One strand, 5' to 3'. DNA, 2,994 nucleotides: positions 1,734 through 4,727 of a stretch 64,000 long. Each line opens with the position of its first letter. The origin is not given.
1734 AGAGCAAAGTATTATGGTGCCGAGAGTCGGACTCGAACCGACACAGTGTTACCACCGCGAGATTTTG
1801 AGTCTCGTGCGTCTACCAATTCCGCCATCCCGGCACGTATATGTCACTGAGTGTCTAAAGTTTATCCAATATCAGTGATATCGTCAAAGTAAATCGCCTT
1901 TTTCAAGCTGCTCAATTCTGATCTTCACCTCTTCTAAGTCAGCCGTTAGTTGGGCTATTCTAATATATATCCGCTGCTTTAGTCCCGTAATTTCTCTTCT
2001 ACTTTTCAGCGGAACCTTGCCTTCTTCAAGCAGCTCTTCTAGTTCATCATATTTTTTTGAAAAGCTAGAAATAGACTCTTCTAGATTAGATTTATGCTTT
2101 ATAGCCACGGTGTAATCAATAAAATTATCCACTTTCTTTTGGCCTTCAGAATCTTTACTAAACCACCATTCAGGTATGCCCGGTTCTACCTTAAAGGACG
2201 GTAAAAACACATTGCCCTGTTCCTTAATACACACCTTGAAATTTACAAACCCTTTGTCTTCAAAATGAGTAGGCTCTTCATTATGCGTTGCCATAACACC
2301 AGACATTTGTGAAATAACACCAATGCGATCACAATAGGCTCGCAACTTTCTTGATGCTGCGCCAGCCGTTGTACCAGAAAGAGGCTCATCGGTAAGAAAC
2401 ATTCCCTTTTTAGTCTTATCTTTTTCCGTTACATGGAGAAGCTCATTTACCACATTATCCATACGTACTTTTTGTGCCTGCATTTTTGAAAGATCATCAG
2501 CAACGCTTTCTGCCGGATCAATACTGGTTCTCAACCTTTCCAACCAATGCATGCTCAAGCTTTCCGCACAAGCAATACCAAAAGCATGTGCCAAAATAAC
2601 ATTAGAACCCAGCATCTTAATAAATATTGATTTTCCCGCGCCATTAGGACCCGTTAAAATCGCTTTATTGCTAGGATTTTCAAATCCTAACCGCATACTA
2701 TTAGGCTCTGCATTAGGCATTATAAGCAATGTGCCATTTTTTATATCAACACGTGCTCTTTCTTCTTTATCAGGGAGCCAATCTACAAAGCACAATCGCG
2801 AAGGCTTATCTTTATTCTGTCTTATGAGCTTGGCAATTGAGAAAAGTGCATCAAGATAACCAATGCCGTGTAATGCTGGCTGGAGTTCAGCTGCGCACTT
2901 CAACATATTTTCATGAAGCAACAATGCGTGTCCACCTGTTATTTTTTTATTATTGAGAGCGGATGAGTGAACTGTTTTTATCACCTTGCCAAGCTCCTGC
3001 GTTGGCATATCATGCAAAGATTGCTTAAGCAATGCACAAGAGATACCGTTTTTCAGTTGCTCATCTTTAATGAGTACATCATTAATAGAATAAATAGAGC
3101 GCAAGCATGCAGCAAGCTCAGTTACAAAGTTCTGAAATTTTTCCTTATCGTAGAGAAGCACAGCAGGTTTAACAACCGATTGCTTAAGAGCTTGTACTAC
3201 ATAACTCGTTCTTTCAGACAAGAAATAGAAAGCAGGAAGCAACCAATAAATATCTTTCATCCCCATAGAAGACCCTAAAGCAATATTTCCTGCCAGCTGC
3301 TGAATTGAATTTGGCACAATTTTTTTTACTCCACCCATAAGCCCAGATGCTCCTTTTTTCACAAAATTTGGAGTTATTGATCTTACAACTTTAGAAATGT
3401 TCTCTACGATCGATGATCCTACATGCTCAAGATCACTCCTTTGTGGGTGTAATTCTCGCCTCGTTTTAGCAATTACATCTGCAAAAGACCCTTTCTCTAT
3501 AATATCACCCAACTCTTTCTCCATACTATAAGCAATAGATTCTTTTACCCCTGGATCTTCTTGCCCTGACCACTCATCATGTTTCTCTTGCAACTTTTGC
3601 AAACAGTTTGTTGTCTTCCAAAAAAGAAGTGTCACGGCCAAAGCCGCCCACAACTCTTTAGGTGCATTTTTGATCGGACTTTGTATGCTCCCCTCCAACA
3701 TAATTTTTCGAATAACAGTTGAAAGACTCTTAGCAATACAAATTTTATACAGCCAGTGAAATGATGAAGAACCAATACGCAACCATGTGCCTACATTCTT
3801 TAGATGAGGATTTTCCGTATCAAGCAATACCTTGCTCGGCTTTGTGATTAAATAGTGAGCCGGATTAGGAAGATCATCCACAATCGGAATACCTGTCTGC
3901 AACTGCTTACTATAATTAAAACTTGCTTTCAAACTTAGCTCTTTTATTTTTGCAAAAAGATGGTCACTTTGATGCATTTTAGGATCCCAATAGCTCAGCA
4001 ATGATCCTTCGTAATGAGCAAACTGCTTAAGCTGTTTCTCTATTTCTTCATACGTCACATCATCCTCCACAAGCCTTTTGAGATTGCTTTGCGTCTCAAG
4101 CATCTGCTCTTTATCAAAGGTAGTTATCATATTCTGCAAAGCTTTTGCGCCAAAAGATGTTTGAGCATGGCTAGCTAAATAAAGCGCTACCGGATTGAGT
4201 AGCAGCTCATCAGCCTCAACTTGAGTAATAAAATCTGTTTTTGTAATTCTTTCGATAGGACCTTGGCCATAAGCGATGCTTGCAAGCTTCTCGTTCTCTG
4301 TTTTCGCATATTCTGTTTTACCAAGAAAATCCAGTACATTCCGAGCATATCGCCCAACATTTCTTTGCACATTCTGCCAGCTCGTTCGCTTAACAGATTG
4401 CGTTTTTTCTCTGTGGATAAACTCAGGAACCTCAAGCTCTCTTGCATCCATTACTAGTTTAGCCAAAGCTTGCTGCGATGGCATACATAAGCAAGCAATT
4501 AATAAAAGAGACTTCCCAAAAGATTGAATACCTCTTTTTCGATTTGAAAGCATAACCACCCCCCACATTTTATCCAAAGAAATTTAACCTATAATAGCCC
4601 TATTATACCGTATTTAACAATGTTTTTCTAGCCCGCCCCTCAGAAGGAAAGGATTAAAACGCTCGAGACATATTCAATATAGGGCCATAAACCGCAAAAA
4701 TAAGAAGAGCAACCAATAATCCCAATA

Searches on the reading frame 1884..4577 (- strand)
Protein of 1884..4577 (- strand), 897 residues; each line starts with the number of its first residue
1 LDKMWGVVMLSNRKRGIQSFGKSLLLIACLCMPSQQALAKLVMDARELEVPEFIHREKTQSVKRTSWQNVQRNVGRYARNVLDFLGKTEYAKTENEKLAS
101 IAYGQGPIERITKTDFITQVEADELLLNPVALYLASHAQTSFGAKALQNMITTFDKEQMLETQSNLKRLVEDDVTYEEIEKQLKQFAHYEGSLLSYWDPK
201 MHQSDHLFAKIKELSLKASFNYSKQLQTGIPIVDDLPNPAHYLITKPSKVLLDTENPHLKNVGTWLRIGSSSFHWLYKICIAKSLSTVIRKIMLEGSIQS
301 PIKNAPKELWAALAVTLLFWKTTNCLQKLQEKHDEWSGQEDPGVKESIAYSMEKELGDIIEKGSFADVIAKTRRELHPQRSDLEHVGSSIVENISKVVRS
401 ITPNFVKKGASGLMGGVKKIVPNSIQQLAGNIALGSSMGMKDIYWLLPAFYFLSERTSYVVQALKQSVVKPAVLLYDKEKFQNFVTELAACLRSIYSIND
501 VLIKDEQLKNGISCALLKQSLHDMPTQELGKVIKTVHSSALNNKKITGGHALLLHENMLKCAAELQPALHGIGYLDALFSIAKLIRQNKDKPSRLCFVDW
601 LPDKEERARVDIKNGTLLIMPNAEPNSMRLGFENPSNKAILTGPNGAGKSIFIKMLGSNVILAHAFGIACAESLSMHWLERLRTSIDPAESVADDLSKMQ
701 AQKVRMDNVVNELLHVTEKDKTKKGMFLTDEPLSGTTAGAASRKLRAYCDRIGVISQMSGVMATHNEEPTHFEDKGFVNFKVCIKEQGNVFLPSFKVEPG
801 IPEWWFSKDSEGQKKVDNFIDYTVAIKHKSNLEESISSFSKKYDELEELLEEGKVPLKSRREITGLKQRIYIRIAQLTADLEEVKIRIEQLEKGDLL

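Call 68: search_protein_families(library=pfam, proteins=[window:1884-4577:-], max_evalue=0.0001)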
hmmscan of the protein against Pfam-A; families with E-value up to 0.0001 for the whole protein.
window:1884-4577:- (897 aa): 1 family
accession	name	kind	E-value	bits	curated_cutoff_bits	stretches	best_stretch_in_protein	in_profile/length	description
PF00488.27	MutS_V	-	1.7e-07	31.9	30.2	1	640-801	2-157/188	MutS domain V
